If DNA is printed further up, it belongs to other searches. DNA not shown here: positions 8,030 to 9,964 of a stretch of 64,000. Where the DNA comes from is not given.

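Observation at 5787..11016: Stand-alone pilC / pilM-N fusion / pilO / pilP-like platform operon lacking ATPase, secretin and pilin, running into an orphan ABC ATPase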

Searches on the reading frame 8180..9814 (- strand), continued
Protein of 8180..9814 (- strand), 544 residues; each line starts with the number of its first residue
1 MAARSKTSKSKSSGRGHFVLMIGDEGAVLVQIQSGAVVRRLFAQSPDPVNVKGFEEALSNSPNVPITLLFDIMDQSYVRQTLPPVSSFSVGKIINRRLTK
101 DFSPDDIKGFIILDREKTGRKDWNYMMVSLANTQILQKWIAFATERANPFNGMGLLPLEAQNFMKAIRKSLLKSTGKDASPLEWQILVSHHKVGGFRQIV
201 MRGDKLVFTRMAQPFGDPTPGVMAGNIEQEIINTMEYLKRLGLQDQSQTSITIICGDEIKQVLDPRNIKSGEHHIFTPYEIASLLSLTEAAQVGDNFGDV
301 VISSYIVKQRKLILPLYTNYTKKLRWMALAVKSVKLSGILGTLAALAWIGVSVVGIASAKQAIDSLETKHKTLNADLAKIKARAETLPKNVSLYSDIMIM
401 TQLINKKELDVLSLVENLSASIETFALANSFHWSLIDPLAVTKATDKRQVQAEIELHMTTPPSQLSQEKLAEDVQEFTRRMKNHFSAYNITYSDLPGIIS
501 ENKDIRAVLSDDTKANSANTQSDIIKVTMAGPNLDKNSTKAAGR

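Call 58: search_protein_families(library=ncbifam, proteins=[L003:6883-8721:+, L003:14260-15420:-, L003:15429-16523:-, L003:16542-17936:-, L001:1433-2278:+, L016:14103-14894:-, L019:15705-17270:-], max_evalue=0.001)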
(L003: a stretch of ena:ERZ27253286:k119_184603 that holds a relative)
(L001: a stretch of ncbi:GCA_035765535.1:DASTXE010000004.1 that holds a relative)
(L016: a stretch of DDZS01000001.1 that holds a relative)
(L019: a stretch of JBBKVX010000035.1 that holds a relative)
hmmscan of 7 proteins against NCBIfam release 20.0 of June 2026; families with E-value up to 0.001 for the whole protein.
L003:6883-8721:+ (612 aa): 23 families
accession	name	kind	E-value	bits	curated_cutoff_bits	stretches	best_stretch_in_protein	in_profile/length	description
TIGR02538.1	type_IV_pilB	equivalog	1.5e-148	495.9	675.65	1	59-602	2-558/564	type IV-A pilus assembly ATPase PilB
TIGR02533.1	type_II_gspE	equivalog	3.4e-144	481.1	630.25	1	130-604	3-484/486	type II secretion system ATPase GspE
NF053534.1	T4PilAsmATPsTfpB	equivalog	8.2e-117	391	850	1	97-606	62-582/584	type IV pilus assembly ATPase TfpB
NF007755.0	PRK10436.1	equivalog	5.6e-113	378.1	617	1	134-606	12-459/465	type II secretion system protein GspE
NF041000.1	ATPase_ComGA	equivalog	1.4e-69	234.1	300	1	235-498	2-265/267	competence type IV pilus ATPase ComGA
TIGR01420.1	pilT_fam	subfamily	8.4e-51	173.2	319.1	1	234-500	3-270/343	PilT/PilU family type 4a pilus ATPase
TIGR02525.1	plasmid_TraJ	equivalog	2.6e-21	76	368.3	1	328-475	120-269/372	plasmid transfer ATPase TraJ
NF058587.1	archaellum_moto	equivalog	5.3e-19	68.4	550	1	355-493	268-413/527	archaellum flagellar ATPase motor FlaI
TIGR02524.1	dot_icm_DotB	equivalog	7.3e-19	68.2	463.3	1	361-475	132-256/358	Dot/Icm type IV secretion system ATPase DotB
NF053729.1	c-di-GMP_motif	domain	1.6e-15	56.6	38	1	58-109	1-52/53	cyclic di-GMP-binding domain-containing protein, MshE-related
TIGR02782.1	TrbB_P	equivalog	1.7e-15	57.1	304.55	1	348-478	122-255/303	P-type conjugative transfer ATPase TrbB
NF008411.1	PRK11234.1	equivalog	5.7e-15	54.7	1170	1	56-180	481-604/723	cyclic di-3',5'-guanylate-activated glycosyltransferase NfrB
TIGR02788.1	VirB11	equivalog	1.7e-14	53.6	249.95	1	349-476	131-263/308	P-type DNA transfer ATPase VirB11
TIGR03819.1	heli_sec_ATPase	hypoth_equivalog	1.4e-13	50.8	373.15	1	282-486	100-308/340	TadA family conjugal transfer-associated ATPase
NF012033.0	PRK15489.1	equivalog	2.1e-13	49.3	537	1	54-188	488-620/703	glycosyl transferase family protein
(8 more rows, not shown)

L003:14260-15420:- (386 aa): 20 families
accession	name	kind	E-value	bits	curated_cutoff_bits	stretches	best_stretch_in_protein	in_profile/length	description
TIGR01420.1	pilT_fam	subfamily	7.3e-122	406.9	319.1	1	6-345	2-342/343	PilT/PilU family type 4a pilus ATPase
TIGR02525.1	plasmid_TraJ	equivalog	2e-42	145.5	368.3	1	85-337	103-363/372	plasmid transfer ATPase TraJ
NF041000.1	ATPase_ComGA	equivalog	4.3e-37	127.6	300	1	81-273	79-266/267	competence type IV pilus ATPase ComGA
TIGR02533.1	type_II_gspE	equivalog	9.8e-36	123.4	630.25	1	113-276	231-383/486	type II secretion system ATPase GspE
TIGR02538.1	type_IV_pilB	equivalog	3.7e-33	115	675.65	1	115-311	305-490/564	type IV-A pilus assembly ATPase PilB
NF007755.0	PRK10436.1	equivalog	5.3e-31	107.8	617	1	8-275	91-358/465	type II secretion system protein GspE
TIGR02524.1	dot_icm_DotB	equivalog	4.7e-30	105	463.3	1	6-336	6-349/358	Dot/Icm type IV secretion system ATPase DotB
NF053534.1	T4PilAsmATPsTfpB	equivalog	1.7e-28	99.4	850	1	116-277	326-477/584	type IV pilus assembly ATPase TfpB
TIGR03819.1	heli_sec_ATPase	hypoth_equivalog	1.5e-18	67.1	373.15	1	121-239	173-293/340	TadA family conjugal transfer-associated ATPase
TIGR02788.1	VirB11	equivalog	4.7e-18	65.3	249.95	1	120-247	138-266/308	P-type DNA transfer ATPase VirB11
NF058587.1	archaellum_moto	equivalog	7.5e-17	61.2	550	1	124-243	273-393/527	archaellum flagellar ATPase motor FlaI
TIGR02782.1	TrbB_P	equivalog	8e-17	61.5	304.55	1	119-246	130-255/303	P-type conjugative transfer ATPase TrbB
NF010469.0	PRK13894.1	subfamily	4.6e-15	55.8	508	1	126-245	149-266/320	conjugal transfer ATPase TrbB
NF053672.1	bindosome_BasE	exception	4.5e-13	48.8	1000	1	59-246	204-391/512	bindosome assembly system ATPase subunit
NF010425.0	PRK13851.1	equivalog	1.1e-11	44.2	461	1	112-244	149-281/344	type IV secretion system protein VirB11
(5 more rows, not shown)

L003:15429-16523:- (364 aa): 20 families
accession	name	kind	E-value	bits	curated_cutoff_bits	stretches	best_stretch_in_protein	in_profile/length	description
TIGR01420.1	pilT_fam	subfamily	1.7e-143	478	319.1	1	3-336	2-336/343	PilT/PilU family type 4a pilus ATPase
TIGR02525.1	plasmid_TraJ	equivalog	1.7e-51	175.4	368.3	1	4-340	13-368/372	plasmid transfer ATPase TraJ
TIGR02533.1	type_II_gspE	equivalog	6.1e-47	160.4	630.25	1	64-271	175-381/486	type II secretion system ATPase GspE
TIGR02538.1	type_IV_pilB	equivalog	2.1e-46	158.7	675.65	1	64-271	251-454/564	type IV-A pilus assembly ATPase PilB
TIGR02524.1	dot_icm_DotB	equivalog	7e-45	153.8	463.3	1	3-332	6-347/358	Dot/Icm type IV secretion system ATPase DotB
NF007755.0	PRK10436.1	equivalog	5.8e-44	150.5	617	1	3-271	89-357/465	type II secretion system protein GspE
NF041000.1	ATPase_ComGA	equivalog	1.5e-40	138.9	300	1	70-269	70-265/267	competence type IV pilus ATPase ComGA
NF053534.1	T4PilAsmATPsTfpB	equivalog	6.9e-34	117.2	850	1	72-243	279-452/584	type IV pilus assembly ATPase TfpB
NF058587.1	archaellum_moto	equivalog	1.5e-20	73.5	550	1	125-241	277-394/527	archaellum flagellar ATPase motor FlaI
TIGR02782.1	TrbB_P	equivalog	3.2e-17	62.8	304.55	1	113-265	127-277/303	P-type conjugative transfer ATPase TrbB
TIGR02788.1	VirB11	equivalog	4.2e-16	58.9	249.95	1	100-245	121-267/308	P-type DNA transfer ATPase VirB11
NF010469.0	PRK13894.1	subfamily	2.8e-13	49.9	508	1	112-246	139-270/320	conjugal transfer ATPase TrbB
TIGR03819.1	heli_sec_ATPase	hypoth_equivalog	3.1e-13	49.7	373.15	1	112-241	168-298/340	TadA family conjugal transfer-associated ATPase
NF010407.0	PRK13833.1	subfamily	2.3e-11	43.7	499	1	126-263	147-282/323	conjugal transfer protein TrbB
NF053672.1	bindosome_BasE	exception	1.3e-10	40.6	1000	1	125-247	272-395/512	bindosome assembly system ATPase subunit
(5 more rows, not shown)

L003:16542-17936:- (464 aa): 16 families
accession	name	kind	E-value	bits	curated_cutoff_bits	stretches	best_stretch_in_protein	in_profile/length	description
NF040959.1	MamA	equivalog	9.2e-15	54.6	200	1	269-424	42-198/204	magnetosome protein MamA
TIGR02917.1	PEP_TPR_lipo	equivalog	2.8e-14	52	312.2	1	268-425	742-897/899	XrtA/PEP-CTERM system TPR-repeat protein PrsT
TIGR02521.1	type_IV_pilW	equivalog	3.4e-10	39.9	154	1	266-338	33-105/234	type IV pilus biogenesis/stability protein PilW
NF033920.0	C39_PA2778_fam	equivalog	8.4e-08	31.9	150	1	268-344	159-236/255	PA2778 family cysteine peptidase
NF002725.1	PRK02603.1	equivalog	2.2e-07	31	143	0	277-342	48-116/173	photosystem I assembly protein Ycf3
NF047507.1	TPR_BatC_Lepto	exception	3.1e-06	26.8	175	1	263-338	57-136/214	TPR repeat-containing protein BatC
TIGR02552.1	LcrH_SycD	equivalog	8.2e-06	25.6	104.8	1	270-331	24-85/136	SycD/LcrH family type III secretion system chaperone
NF052415.1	T3SS_chap_SctY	equivalog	9.2e-06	26.1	70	0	295-389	3-101/106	type III secretion apparatus assembly chaperone SctY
TIGR03939.1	PGA_TPR_OMP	equivalog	9.9e-06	24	366.65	1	281-402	103-225/800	poly-beta-1,6 N-acetyl-D-glucosamine export porin PgaA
NF047371.1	FlcA_CTERM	equivalog_domain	1.7e-05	23.5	300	0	272-337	481-546/646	periplasmic flagellar collar protein FlcA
NF053607.1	CHU_0125_OmpA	equivalog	2.3e-05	23.1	620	1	270-333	25-88/639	CHU_0125 family OmpA-like outer membrane integrity protein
NF008520.0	PRK11447.1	equivalog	4.2e-05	21.5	858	1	273-427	360-523/1157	cellulose synthase complex outer membrane protein BcsC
NF033762.1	social_mot_Tgl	equivalog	0.00032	20.1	225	0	275-418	42-189/252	social motility TPR repeat lipoprotein Tgl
TIGR02795.1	tol_pal_ybgF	equivalog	0.00054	20.5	90.1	0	273-331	48-109/119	tol-pal system protein YbgF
NF033758.1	gliding_GltE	equivalog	0.00054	19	225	0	278-330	100-152/411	adventurous gliding motility TPR repeat lipoprotein GltE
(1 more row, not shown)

L001:1433-2278:+ (281 aa): 3 families
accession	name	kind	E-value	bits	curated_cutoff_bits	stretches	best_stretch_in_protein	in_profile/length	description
TIGR02532.1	IV_pilin_GFxxxE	domain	1.6e-05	24.6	16.3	1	8-29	2-23/24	prepilin-type N-terminal cleavage/methylation domain-containing protein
TIGR01708.2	typeII_sec_gspH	equivalog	3.3e-05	23.9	80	1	8-33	2-27/169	type II secretion system minor pseudopilin GspH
TIGR01710.1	typeII_sec_gspG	equivalog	9.2e-05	22.5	88.85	1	8-66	1-60/134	type II secretion system major pseudopilin GspG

L016:14103-14894:- (263 aa): 2 families
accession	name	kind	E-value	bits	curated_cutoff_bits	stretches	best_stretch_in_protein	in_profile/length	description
TIGR02532.1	IV_pilin_GFxxxE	domain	8.3e-06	25.4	16.3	1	8-29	2-23/24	prepilin-type N-terminal cleavage/methylation domain-containing protein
TIGR01708.2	typeII_sec_gspH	equivalog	5.9e-05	23.1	80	1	8-61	2-53/169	type II secretion system minor pseudopilin GspH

L019:15705-17270:- (521 aa): 13 families
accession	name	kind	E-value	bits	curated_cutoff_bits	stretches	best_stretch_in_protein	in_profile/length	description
NF040959.1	MamA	equivalog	1.3e-15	57.4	200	1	328-483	41-197/204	magnetosome protein MamA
TIGR02917.1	PEP_TPR_lipo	equivalog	1.9e-10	39.3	312.2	1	328-484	742-896/899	XrtA/PEP-CTERM system TPR-repeat protein PrsT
TIGR02521.1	type_IV_pilW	equivalog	1.2e-09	38.1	154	1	328-398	35-105/234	type IV pilus biogenesis/stability protein PilW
TIGR02552.1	LcrH_SycD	equivalog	2.3e-07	30.6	104.8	1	330-392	24-86/136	SycD/LcrH family type III secretion system chaperone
NF002725.1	PRK02603.1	equivalog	8e-07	29.2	143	0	415-479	62-126/173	photosystem I assembly protein Ycf3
NF033758.1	gliding_GltE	equivalog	1.2e-05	24.5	225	0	286-400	215-332/411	adventurous gliding motility TPR repeat lipoprotein GltE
NF008520.0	PRK11447.1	equivalog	1.5e-05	23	858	1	333-488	360-524/1157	cellulose synthase complex outer membrane protein BcsC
NF033920.0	C39_PA2778_fam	equivalog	2.5e-05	23.8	150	0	330-404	161-236/255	PA2778 family cysteine peptidase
NF052415.1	T3SS_chap_SctY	equivalog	0.00014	22.4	70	0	354-439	2-94/106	type III secretion apparatus assembly chaperone SctY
TIGR03939.1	PGA_TPR_OMP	equivalog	0.00026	19.4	366.65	0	338-470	67-199/800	poly-beta-1,6 N-acetyl-D-glucosamine export porin PgaA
NF033762.1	social_mot_Tgl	equivalog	0.0003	20.2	225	0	408-486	48-127/252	social motility TPR repeat lipoprotein Tgl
NF053607.1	CHU_0125_OmpA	equivalog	0.00032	19.3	620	0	330-392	25-87/639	CHU_0125 family OmpA-like outer membrane integrity protein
NF047371.1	FlcA_CTERM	equivalog_domain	0.00098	17.7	300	0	334-392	483-541/646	periplasmic flagellar collar protein FlcA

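Call 59: search_protein_families(library=pfam, proteins=[L055:2495-4429:+, L050:3171-6653:+, L026:4120-6048:-, L038:3640-4473:+, L019:18671-19273:-, L049:2702-3211:-, L049:89-691:-, L077:17210-17866:-, L022:2276-2989:-, L041:892-2178:-], max_evalue=0.001)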
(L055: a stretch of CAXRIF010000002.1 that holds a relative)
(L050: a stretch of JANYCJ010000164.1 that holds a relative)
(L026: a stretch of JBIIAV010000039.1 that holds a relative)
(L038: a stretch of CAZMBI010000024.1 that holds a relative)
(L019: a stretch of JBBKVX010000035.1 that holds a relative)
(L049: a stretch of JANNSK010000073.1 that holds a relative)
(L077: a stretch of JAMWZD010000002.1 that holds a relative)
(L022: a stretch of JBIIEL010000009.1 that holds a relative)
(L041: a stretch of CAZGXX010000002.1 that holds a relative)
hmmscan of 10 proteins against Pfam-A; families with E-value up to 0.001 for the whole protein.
L055:2495-4429:+ (644 aa): 16 families
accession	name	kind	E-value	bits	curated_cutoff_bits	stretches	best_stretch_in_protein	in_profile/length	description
PF01583.26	APS_kinase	-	6e-66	221.6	21.1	1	452-599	3-152/152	Adenylylsulphate kinase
PF00009.33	GTP_EFTU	-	5.2e-45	153.8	26.5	1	9-214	4-187/188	Elongation factor Tu GTP binding domain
PF22594.2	GTP-eEF1A_C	-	1.9e-14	54.3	27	1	314-410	1-100/101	GTP-eEF1A C-terminal domain-like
PF13671.12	AAA_33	-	1.7e-10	41.8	27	1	454-565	2-115/143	AAA domain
PF01926.29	MMR_HSR1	-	2.8e-08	34.3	21.9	0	66-146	27-112/113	50S ribosome-binding GTPase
PF13238.12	AAA_18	-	1.2e-07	32.7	29.4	1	456-559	3-102/128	AAA domain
PF13401.12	AAA_22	-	1.2e-06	29.3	27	0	452-504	6-64/130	AAA domain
PF20720.3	nSTAND3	-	4.7e-06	26.8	27.2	1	452-492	18-56/155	Novel STAND NTPase 3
PF13191.12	AAA_16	-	9.2e-06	26.7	32.6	0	451-483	24-56/167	AAA ATPase domain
PF08433.16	KTI12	-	0.00017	21.6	22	1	455-510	5-57/271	Chromatin associated protein KTI12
PF03144.31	GTP_EFTU_D2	-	0.00018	22.3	30.3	1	238-289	3-57/73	Elongation factor Tu domain 2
PF03193.22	RsgA_GTPase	-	0.00022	21.5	30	0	432-473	87-128/174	RsgA GTPase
PF25199.1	nSTAND_NTPase5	-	0.00042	20.6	34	0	447-491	37-82/145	Novel STAND NTPase 5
PF00448.28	SRP54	-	0.00042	20.5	22.7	0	454-493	4-43/196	SRP54-type protein, GTPase domain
PF03266.21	NTPase_1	-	0.00052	20.3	23.9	0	455-496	3-44/168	NTPase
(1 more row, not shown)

L050:3171-6653:+ (1160 aa): 1 family
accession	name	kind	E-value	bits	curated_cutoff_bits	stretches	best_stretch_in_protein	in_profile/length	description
PF07992.20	Pyr_redox_2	-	7.3e-08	32.6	26.1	1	376-622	1-201/291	Pyridine nucleotide-disulphide oxidoreductase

L026:4120-6048:- (642 aa): 2 families
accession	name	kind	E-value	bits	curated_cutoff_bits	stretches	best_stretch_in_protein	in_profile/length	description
PF16327.10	CcmF_C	-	7.3e-71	239.5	28.7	1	314-633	1-321/323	Cytochrome c-type biogenesis protein CcmF C-terminal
PF01578.25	Cytochrom_C_asm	-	1.8e-47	162.2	29.9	1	89-295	1-210/212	Cytochrome C assembly protein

L038:3640-4473:+ (277 aa): 1 family
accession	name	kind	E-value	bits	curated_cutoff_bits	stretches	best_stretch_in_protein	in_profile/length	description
PF01507.26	PAPS_reduct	-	2.8e-35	122.4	22.5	1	25-225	2-169/175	Phosphoadenosine phosphosulfate reductase domain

L019:18671-19273:- (200 aa): 0 families

L049:2702-3211:- (169 aa): 1 family
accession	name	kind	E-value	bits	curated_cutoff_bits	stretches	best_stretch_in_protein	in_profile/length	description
PF03100.22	CcmE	-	3.1e-30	104.9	24.6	1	51-147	2-99/99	CcmE domain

L049:89-691:- (200 aa): 3 families
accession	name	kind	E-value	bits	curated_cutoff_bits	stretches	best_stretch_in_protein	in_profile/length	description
PF08534.16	Redoxin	-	1.1e-11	45.1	26.6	1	62-182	4-138/148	Redoxin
PF00578.27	AhpC-TSA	-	2e-11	44.3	26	1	62-174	3-123/124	AhpC/TSA family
PF00085.26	Thioredoxin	-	2e-05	25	23.5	1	78-114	13-49/103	Thioredoxin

L077:17210-17866:- (218 aa): 7 families
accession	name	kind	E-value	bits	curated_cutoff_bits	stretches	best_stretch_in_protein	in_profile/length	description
PF02230.22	Abhydrolase_2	-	1.7e-42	146.1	23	1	18-216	11-215/217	Phospholipase/Carboxylesterase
PF00561.26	Abhydrolase_1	-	1.2e-09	38.7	25.8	1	23-147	2-103/245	alpha/beta hydrolase fold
PF00326.27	Peptidase_S9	-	8.6e-08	32.4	22.6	1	154-213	141-205/213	Prolyl oligopeptidase family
PF01738.24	DLH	-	3.3e-06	27.3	21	1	87-202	75-188/217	Dienelactone hydrolase family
PF12146.15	Hydrolase_4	-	8.2e-06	25.7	27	0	94-148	63-115/239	Serine aminopeptidase, S33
PF03959.19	FSH1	-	8.7e-05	22.7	21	1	22-172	5-175/211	Serine hydrolase (FSH1)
PF20434.5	BD-FAE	-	0.00093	19.2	26.8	0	95-126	75-106/215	BD-FAE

L022:2276-2989:- (237 aa): 2 families
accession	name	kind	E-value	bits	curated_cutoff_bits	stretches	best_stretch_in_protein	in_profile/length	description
PF01965.30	DJ-1_PfpI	-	2.8e-16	60.2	26.6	1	29-224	15-163/165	DJ-1/PfpI family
PF17124.11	ThiJ_like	-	2.6e-06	27.8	30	1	23-148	4-144/186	ThiJ/PfpI family-like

L041:892-2178:- (428 aa): 2 families
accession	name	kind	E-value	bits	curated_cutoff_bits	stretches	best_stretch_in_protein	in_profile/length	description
PF07690.21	MFS_1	-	1.8e-18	67.1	33.4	1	29-386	11-344/347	Major Facilitator Superfamily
PF05977.19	MFS_3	-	3.4e-07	29.5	27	1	52-308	49-301/524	Transmembrane secretion effector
